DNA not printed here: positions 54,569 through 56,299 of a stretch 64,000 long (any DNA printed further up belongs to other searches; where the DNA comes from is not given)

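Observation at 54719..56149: HEAT-repeat (PBS-lyase type) protein encoded between fliA and cheR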

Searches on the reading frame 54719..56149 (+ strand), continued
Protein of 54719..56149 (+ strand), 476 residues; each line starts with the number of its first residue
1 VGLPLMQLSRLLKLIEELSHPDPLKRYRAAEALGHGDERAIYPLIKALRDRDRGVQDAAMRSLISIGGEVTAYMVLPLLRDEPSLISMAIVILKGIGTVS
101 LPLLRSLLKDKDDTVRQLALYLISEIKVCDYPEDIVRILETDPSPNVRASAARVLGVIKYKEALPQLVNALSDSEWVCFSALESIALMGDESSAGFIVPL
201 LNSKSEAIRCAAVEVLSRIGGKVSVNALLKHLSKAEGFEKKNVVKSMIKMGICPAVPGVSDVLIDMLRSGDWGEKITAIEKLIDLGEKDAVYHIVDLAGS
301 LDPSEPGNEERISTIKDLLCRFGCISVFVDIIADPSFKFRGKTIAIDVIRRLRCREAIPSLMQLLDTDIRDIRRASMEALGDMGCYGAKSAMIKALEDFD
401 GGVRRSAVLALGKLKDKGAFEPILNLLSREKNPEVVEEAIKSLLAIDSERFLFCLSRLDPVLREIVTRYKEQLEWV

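Call 47: search_protein_representatives(alignment_id=A1)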
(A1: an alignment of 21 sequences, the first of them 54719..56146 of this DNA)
Query: 21 sequences, 474 profile positions. Proteins with E-value up to 0.001 (for the whole library): 129988; up to 1e-10: 48944; up to 1e-30: 6835. The best 150 are listed.
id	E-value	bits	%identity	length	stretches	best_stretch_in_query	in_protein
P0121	8.6e-235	796.4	-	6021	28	24-251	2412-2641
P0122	1.3e-220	749.6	-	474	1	1-473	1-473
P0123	1.3e-200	683.6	-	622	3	3-469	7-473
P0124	4.6e-197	672.0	-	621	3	4-470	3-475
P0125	7.1e-193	658.2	-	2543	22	26-268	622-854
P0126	1.7e-191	653.6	-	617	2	1-470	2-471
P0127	1.1e-187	641.0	-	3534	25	129-455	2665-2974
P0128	2.5e-187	639.9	-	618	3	2-470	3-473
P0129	9.1e-187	638.0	-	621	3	3-471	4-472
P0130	9.9e-184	628.0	-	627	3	9-468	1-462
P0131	1.8e-181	620.5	-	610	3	6-466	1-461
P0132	7.0e-181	618.6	-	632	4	58-470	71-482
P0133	2.2e-169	580.7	-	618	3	2-470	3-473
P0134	1.5e-168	577.9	-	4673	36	324-451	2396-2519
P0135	1.1e-164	565.2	-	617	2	3-471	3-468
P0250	6.7e-87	308.7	-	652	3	10-443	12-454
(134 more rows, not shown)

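Call 49: find_homologous_proteins(query=P0250, max_evalue=1e-10)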
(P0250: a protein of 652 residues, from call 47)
Query P0250 (652 aa): 1061 proteins with E <= 1e-10 among 8000 candidates; the best 120 are listed.
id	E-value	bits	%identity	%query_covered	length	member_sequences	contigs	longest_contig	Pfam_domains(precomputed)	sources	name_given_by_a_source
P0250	0.0e+0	1372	100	100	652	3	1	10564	PF21581.4,PF12717.14,PF00514.30,PF25786.1,PF02985.29,PF11838.15,PF03130.23,PF27207.1,PF13513.13,PF01602.27,PF13646.13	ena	-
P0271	0.0e+0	1195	88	100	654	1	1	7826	PF12717.14,PF00514.30,PF02985.29,PF11838.15,PF03130.23,PF13513.13,PF13646.13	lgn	-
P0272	0.0e+0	1108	87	94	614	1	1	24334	PF12717.14,PF00514.30,PF02985.29,PF03130.23,PF27207.1,PF13513.13,PF13646.13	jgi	jgi:HEAT repeat protein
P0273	1.2e-233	795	61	100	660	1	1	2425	PF21581.4,PF12717.14,PF00514.30,PF02985.29,PF11838.15,PF03130.23,PF27207.1,PF13513.13,PF01602.27,PF13646.13,PF23227.2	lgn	-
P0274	1.3e-212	726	57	100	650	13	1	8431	PF23271.2,PF12717.14,PF00514.30,PF12755.14,PF02985.29,PF01602.27,PF21581.4,PF25757.2,PF03130.23,PF27207.1,PF13513.13,PF13646.13,PF23227.2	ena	-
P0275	1.2e-211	723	57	100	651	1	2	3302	PF00514.30,PF02985.29,PF11838.15,PF03130.23,PF13513.13,PF13646.13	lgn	-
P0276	3.0e-210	718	57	100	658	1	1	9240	PF12717.14,PF00514.30,PF02985.29,PF11838.15,PF03130.23,PF27207.1,PF13513.13,PF01602.27,PF13646.13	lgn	-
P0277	6.4e-208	710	56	100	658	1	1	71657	PF12717.14,PF00514.30,PF02985.29,PF11838.15,PF03130.23,PF13513.13,PF01602.27,PF13646.13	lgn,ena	-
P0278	9.1e-207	707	56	100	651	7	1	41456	PF00514.30,PF02985.29,PF11838.15,PF03130.23,PF27207.1,PF13513.13,PF13646.13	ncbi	-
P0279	7.6e-205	700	56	100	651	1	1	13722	PF12717.14,PF00514.30,PF22646.3,PF02985.29,PF11838.15,PF01602.27,PF21581.4,PF03130.23,PF27207.1,PF13513.13,PF13646.13,PF23227.2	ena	-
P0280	2.4e-202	692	54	100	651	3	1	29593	PF00514.30,PF02985.29,PF11838.15,PF03130.23,PF27207.1,PF13513.13,PF13646.13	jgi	jgi:HEAT repeat protein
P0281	7.3e-201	687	54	100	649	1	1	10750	PF21581.4,PF12717.14,PF00514.30,PF02985.29,PF11838.15,PF03130.23,PF13513.13,PF01602.27,PF13646.13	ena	-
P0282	1.0e-199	683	53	100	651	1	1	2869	PF21581.4,PF12717.14,PF00514.30,PF02985.29,PF03130.23,PF27207.1,PF13513.13,PF01602.27,PF13646.13,PF23227.2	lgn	-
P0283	1.5e-199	683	53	99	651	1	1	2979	PF21581.4,PF12717.14,PF00514.30,PF02985.29,PF03130.23,PF27207.1,PF13513.13,PF01602.27,PF13646.13,PF23227.2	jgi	jgi:HEAT repeat protein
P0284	6.5e-198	677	55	100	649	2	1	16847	PF21581.4,PF12717.14,PF00514.30,PF02985.29,PF11838.15,PF03130.23,PF13513.13,PF01602.27,PF13646.13,PF23227.2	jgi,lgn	jgi:HEAT repeat protein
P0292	1.1e-105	373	42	90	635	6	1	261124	PF12717.14,PF00514.30,PF24714.2,PF02985.29,PF11838.15,PF01602.27,PF21581.4,PF03130.23,PF27207.1,PF13513.13,PF13646.13,PF23227.2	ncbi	-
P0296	1.5e-99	353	38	99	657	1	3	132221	PF12717.14,PF00514.30,PF01347.29,PF02985.29,PF03130.23,PF13513.13,PF01602.27,PF13646.13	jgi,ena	-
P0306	5.9e-59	218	29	96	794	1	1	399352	PF12717.14,PF00514.30,PF24714.2,PF22646.3,PF12755.14,PF02985.29,PF01602.27,PF21581.4,PF25786.1,PF03130.23,PF13513.13,PF13646.13,PF23227.2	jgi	jgi:HEAT repeat protein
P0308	3.0e-58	216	32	98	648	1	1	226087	PF12717.14,PF00514.30,PF02985.29,PF03130.23,PF13513.13,PF01602.27,PF13646.13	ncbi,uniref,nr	ncbi:HEAT repeat domain-containing protein [Desulfonatronum thiodismutans]|uniref:HEAT repeat domain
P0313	9.1e-56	208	30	94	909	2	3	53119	PF21581.4,PF12717.14,PF00514.30,PF24714.2,PF12755.14,PF02985.29,PF03130.23,PF20168.5,PF13513.13,PF01602.27,PF13646.13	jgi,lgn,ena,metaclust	metaclust:\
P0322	1.3e-54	204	28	87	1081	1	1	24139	PF12717.14,PF00514.30,PF24714.2,PF12755.14,PF02985.29,PF11838.15,PF24492.2,PF01602.27,PF14663.12,PF25767.2,PF21581.4,PF11791.15,PF01347.29,PF25786.1,PF03130.23,PF13513.13,PF13646.13,PF23227.2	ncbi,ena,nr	ncbi:MAG TPA: HEAT repeat domain-containing protein [Blastocatellia bacterium]|nr:HEAT repeat domain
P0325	2.9e-54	203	31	98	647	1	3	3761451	PF12717.14,PF00514.30,PF02985.29,PF03130.23,PF20168.5,PF01602.27,PF13646.13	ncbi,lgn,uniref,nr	ncbi:HEAT repeat domain-containing protein [Desulfonatronum lacustre]|uniref:HEAT repeat domain-cont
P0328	3.1e-53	200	31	96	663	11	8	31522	PF23271.2,PF12717.14,PF00514.30,PF24714.2,PF12755.14,PF02985.29,PF11838.15,PF24492.2,PF01602.27,PF14663.12,PF25767.2,PF12765.14,PF21581.4,PF25786.1,PF03130.23,PF27207.1,PF13513.13,PF13646.13,PF23227.2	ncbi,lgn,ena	ncbi:MAG: HEAT repeat domain-containing protein [Nitrospirota bacterium]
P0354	2.5e-46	177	29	96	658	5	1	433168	PF21581.4,PF12717.14,PF00514.30,PF24714.2,PF12755.14,PF02985.29,PF03130.23,PF13513.13,PF01602.27,PF13646.13,PF23227.2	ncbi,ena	-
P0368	1.1e-44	171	33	93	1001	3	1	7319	PF21581.4,PF12717.14,PF00514.30,PF13251.13,PF13719.11,PF02985.29,PF03130.23,PF13717.12,PF13513.13,PF00072.31,PF13646.13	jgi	-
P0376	1.7e-43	167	29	95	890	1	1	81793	PF21581.4,PF12717.14,PF00514.30,PF12755.14,PF02985.29,PF03130.23,PF08448.17,PF20168.5,PF13513.13,PF13646.13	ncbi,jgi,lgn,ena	ncbi:MAG TPA: HEAT repeat domain-containing protein [Pyrinomonadaceae bacterium]|jgi:HEAT repeat pro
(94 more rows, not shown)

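Call 50: find_encoding_contigs(protein=P0277, flank=8000, max_places=2)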
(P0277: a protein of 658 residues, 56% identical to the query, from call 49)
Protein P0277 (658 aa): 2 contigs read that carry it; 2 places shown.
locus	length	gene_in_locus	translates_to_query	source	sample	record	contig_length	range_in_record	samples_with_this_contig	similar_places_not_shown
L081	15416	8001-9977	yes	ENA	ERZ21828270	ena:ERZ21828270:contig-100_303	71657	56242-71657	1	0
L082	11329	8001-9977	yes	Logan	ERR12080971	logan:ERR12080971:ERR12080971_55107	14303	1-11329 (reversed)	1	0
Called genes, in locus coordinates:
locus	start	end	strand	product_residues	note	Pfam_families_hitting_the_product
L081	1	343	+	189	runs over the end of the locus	PF19502:DUF6036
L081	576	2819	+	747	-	PF02743:dCache_1, PF00989:PAS, PF00512:HisKA (faint), PF02518:HATPase_c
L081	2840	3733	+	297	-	PF08668:HDOD, PF01966:HD (weak)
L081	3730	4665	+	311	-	PF00072:Response_reg, PF08448:PAS_4 (faint)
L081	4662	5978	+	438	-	PF00072:Response_reg, PF13487:HD_5, PF01966:HD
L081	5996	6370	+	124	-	PF00072:Response_reg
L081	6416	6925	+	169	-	PF00072:Response_reg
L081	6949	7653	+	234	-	PF21842:DUF6901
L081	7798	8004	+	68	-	PF12728:HTH_17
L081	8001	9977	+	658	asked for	PF00514:Arm (faint), PF01602:Adaptin_N (weak), PF02985:HEAT (faint), PF03130:HEAT_PBS (faint), PF11838:ERAP1_C (faint), PF12717:Cnd1 (faint), PF13513:HEAT_EZ (faint), PF13646:HEAT_2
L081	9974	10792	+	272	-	PF03705:CheR_N, PF01739:CheR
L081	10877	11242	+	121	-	PF00072:Response_reg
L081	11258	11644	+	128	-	PF00072:Response_reg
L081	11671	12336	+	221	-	PF04344:CheZ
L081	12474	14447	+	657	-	PF01627:Hpt, PF02895:H-kinase_dim, PF02518:HATPase_c, PF01584:CheW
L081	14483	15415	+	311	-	?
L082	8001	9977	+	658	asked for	PF00514:Arm (faint), PF01602:Adaptin_N (weak), PF02985:HEAT (faint), PF03130:HEAT_PBS (faint), PF11838:ERAP1_C (faint), PF12717:Cnd1 (faint), PF13513:HEAT_EZ (faint), PF13646:HEAT_2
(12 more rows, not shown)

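Call 51: find_encoding_contigs(protein=P0308, flank=8000, max_places=2)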
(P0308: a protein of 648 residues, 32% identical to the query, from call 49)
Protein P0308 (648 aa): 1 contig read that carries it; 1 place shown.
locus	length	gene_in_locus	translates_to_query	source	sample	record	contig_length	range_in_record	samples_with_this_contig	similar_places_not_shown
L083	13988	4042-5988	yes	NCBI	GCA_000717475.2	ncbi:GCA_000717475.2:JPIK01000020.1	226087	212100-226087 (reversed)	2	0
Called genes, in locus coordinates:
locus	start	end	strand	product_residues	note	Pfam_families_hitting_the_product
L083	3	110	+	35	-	?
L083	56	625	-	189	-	-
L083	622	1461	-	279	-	-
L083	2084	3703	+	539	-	PF00112:Peptidase_C1, PF18560:Lectin_like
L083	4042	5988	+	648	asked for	PF00514:Arm (faint), PF02985:HEAT (faint), PF03130:HEAT_PBS (faint), PF13513:HEAT_EZ (faint), PF13646:HEAT_2, PF01602:Adaptin_N (faint), PF12717:Cnd1 (faint), PF13646:HEAT_2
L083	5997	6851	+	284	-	PF03705:CheR_N, PF01739:CheR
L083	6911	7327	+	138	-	PF07238:PilZ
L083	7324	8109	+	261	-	PF00142:Fer4_NifH (weak), PF01656:CbiA, PF02374:ArsA_ATPase (weak), PF06564:CBP_BcsQ, PF09140:MipZ (weak), PF10609:ParA, PF13614:AAA_31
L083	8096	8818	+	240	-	PF01584:CheW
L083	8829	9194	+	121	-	PF00072:Response_reg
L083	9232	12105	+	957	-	PF01627:Hpt, PF02895:H-kinase_dim, PF02518:HATPase_c, PF01584:CheW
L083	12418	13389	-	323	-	PF02899:Phage_int_SAM_1, PF13495:Phage_int_SAM_4 (weak), PF00589:Phage_integrase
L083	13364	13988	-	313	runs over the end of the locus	PF00072:Response_reg (weak), PF00990:GGDEF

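Call 53: find_encoding_contigs(protein=P0325, flank=8000, max_places=1)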
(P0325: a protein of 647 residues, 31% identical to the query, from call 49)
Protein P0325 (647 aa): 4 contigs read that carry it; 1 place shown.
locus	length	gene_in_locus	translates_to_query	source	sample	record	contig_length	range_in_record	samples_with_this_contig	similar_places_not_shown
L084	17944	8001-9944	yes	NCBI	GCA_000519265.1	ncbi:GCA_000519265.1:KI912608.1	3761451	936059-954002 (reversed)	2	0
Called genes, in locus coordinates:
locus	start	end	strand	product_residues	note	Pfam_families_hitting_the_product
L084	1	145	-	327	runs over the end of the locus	PF00669:Flagellin_N, PF00700:Flagellin_C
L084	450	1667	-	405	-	PF05496:RuvB_N, PF13191:AAA_16 (faint), PF00004:AAA, PF07728:AAA_5 (faint), PF16193:AAA_assoc_2, PF12002:MgsA_C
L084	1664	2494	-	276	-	-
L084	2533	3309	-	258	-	PF20260:PUA_4, PF04452:Methyltrans_RNA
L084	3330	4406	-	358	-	PF01571:GCV_T, PF08669:GCV_T_C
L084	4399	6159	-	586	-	-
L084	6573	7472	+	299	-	PF03279:Lip_A_acyltrans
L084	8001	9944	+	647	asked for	PF03130:HEAT_PBS (faint), PF13646:HEAT_2, PF00514:Arm (faint), PF01602:Adaptin_N (faint), PF02985:HEAT (faint), PF12717:Cnd1 (faint), PF20168:PDS5 (faint), PF13646:HEAT_2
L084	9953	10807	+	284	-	PF03705:CheR_N, PF01739:CheR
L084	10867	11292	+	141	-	PF07238:PilZ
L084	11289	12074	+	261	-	PF00142:Fer4_NifH (weak), PF01656:CbiA, PF02374:ArsA_ATPase (weak), PF06564:CBP_BcsQ (faint), PF09140:MipZ (weak), PF10609:ParA, PF13614:AAA_31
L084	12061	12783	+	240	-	PF01584:CheW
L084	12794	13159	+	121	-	PF00072:Response_reg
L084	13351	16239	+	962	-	PF01627:Hpt, PF02895:H-kinase_dim, PF02518:HATPase_c, PF01584:CheW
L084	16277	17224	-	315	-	PF02899:Phage_int_SAM_1, PF13495:Phage_int_SAM_4 (weak), PF00589:Phage_integrase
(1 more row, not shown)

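Call 56: find_encoding_contigs(protein=P0296, flank=6000, max_places=1)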
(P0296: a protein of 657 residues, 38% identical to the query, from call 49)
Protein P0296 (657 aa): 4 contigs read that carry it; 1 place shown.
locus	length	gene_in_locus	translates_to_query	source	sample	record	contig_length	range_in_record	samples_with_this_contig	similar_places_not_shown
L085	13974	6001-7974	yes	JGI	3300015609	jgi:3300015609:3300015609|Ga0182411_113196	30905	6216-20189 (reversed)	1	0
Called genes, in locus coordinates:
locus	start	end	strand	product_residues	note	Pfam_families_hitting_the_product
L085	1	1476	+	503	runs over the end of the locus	PF00072:Response_reg, PF01590:GAF (faint), PF13185:GAF_2 (faint), PF13492:GAF_3 (weak), PF00990:GGDEF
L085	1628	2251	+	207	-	PF07238:PilZ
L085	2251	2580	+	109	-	-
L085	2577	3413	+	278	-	PF08668:HDOD, PF01966:HD (weak)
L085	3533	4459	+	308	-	PF00990:GGDEF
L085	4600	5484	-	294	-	PF01656:CbiA, PF02374:ArsA_ATPase (faint), PF06564:CBP_BcsQ (faint), PF10609:ParA, PF13614:AAA_31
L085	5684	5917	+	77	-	PF12728:HTH_17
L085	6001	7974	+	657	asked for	PF13646:HEAT_2, PF00514:Arm (faint), PF01602:Adaptin_N (faint), PF12717:Cnd1 (faint), PF13513:HEAT_EZ (faint), PF13646:HEAT_2, PF02985:HEAT (weak), PF13646:HEAT_2, +2 more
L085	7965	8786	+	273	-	PF03705:CheR_N, PF08242:Methyltransf_12 (faint), PF01739:CheR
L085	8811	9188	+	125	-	PF00072:Response_reg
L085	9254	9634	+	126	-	PF00072:Response_reg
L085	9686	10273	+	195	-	PF04344:CheZ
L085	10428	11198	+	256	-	PF20560:MotA_N, PF01618:MotA_ExbB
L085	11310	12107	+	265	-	PF13677:MotB_plug, PF00691:OmpA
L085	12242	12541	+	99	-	PF01740:STAS, PF13466:STAS_2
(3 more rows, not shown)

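Call 57: find_encoding_contigs(protein=P0306, flank=6000, max_places=1)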
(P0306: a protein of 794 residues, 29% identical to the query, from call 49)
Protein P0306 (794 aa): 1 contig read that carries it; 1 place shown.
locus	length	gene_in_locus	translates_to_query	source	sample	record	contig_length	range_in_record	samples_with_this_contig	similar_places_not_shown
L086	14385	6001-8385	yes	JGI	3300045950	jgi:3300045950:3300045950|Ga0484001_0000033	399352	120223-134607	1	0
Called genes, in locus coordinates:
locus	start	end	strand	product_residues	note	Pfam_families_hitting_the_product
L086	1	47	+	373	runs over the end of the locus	PF13477:Glyco_trans_4_2, PF13439:Glyco_transf_4, PF13579:Glyco_trans_4_4, PF20706:GT4-conflict, PF00534:Glycos_transf_1, PF13692:Glyco_trans_1_4, PF13524:Glyco_trans_1_2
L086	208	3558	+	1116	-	-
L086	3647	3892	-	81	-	-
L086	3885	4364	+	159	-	PF00160:Pro_isomerase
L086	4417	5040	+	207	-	PF09335:VTT_dom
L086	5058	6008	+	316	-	PF00072:Response_reg, PF00990:GGDEF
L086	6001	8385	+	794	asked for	PF02985:HEAT (faint), PF03130:HEAT_PBS (faint), PF13513:HEAT_EZ (faint), PF24714:TOR1L1_N (faint), PF00514:Arm (faint), PF01602:Adaptin_N (faint), PF13646:HEAT_2, PF13646:HEAT_2, +6 more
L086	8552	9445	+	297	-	PF00892:EamA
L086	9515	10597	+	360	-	PF01658:Inos-1-P_synth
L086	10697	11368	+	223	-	PF01066:CDP-OH_P_transf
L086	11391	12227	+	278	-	PF01790:LGT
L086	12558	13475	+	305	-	PF00005:ABC_tran, PF13304:AAA_21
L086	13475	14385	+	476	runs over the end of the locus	PF01061:ABC2_membrane, PF12679:ABC2_membrane_2, PF01944:SpoIIM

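Call 58: find_encoding_contigs(protein=P0354, flank=6000, max_places=1)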
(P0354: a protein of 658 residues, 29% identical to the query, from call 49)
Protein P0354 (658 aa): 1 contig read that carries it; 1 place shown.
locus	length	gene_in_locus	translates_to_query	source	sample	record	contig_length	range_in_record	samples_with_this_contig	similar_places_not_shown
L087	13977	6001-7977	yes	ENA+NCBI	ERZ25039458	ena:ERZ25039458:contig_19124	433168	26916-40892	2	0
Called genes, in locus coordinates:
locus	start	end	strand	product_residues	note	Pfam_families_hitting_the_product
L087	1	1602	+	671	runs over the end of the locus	PF11854:MtrB_PioB (weak)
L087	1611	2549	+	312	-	PF04392:ABC_sub_bind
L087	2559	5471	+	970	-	PF17203:sCache_3_2, PF00672:HAMP, PF00015:MCPsignal, PF12974:Phosphonate-bd, PF09084:NMT1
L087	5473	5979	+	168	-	PF01584:CheW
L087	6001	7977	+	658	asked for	PF00514:Arm (faint), PF01602:Adaptin_N (faint), PF02985:HEAT (faint), PF03130:HEAT_PBS (faint), PF12717:Cnd1 (faint), PF12755:Vac14_Fab1_bd (faint), PF13646:HEAT_2, PF13646:HEAT_2, +4 more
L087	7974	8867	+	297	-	PF03705:CheR_N, PF01739:CheR, PF13649:Methyltransf_25 (faint)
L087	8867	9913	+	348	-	PF00072:Response_reg, PF01339:CheB_methylest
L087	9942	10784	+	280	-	PF01590:GAF, PF13185:GAF_2, PF13492:GAF_3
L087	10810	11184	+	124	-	PF00072:Response_reg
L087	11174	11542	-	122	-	PF12654:DUF3786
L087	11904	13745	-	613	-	PF16177:ACAS_N, PF00501:AMP-binding, PF13193:AMP-binding_C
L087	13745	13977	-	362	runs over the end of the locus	PF13500:AAA_26, PF07085:DRTGG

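Call 59: find_encoding_contigs(protein=P0376, flank=6000, max_places=1)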
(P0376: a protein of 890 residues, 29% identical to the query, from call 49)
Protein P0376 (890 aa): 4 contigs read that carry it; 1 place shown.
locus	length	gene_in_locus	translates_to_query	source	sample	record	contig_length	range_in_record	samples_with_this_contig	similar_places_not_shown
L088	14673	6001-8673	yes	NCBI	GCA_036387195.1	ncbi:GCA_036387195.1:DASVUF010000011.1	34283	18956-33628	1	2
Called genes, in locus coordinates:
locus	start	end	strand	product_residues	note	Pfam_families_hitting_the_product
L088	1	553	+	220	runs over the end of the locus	PF00072:Response_reg, PF08281:Sigma70_r4_2 (weak), PF00196:GerE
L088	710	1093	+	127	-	PF00072:Response_reg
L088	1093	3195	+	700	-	PF01627:Hpt, PF02895:H-kinase_dim, PF02518:HATPase_c, PF01584:CheW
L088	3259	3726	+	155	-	PF01584:CheW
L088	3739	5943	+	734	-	-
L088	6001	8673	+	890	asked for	PF08448:PAS_4, PF13646:HEAT_2, PF00514:Arm (faint), PF02985:HEAT (faint), PF03130:HEAT_PBS (faint), PF13646:HEAT_2, PF20168:PDS5 (weak), PF13646:HEAT_2, +4 more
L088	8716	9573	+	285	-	PF03705:CheR_N, PF01739:CheR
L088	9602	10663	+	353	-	PF00072:Response_reg, PF01339:CheB_methylest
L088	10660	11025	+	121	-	PF00072:Response_reg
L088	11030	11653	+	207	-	-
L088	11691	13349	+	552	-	PF08448:PAS_4, PF00512:HisKA, PF02518:HATPase_c, PF00072:Response_reg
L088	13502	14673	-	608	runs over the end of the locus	PF26549:Tricorn_N, PF07676:PD40 (weak), PF26549:Tricorn_N, PF26550:Tricorn_2nd, PF07676:PD40, PF07676:PD40, PF26549:Tricorn_N, PF26550:Tricorn_2nd, +7 more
